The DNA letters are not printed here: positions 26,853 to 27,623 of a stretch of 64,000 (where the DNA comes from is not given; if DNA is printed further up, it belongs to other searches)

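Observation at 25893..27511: Complete subtilisin-like (S8 + I9 propeptide) protease cassette embedded in the baseplate module, with a coupled 156-aa partner and its own terminator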

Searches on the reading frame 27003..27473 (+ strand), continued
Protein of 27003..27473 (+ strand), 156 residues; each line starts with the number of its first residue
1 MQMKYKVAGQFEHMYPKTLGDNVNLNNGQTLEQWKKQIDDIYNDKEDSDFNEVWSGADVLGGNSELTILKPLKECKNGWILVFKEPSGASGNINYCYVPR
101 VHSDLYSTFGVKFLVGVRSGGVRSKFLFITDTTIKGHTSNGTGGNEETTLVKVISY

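Call 101: search_protein_families(library=padloc, proteins=[window:27003-27470:+], max_evalue=0.01)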
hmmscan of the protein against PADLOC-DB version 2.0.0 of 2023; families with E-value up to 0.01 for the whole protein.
window:27003-27470:+ (156 aa): 0 families
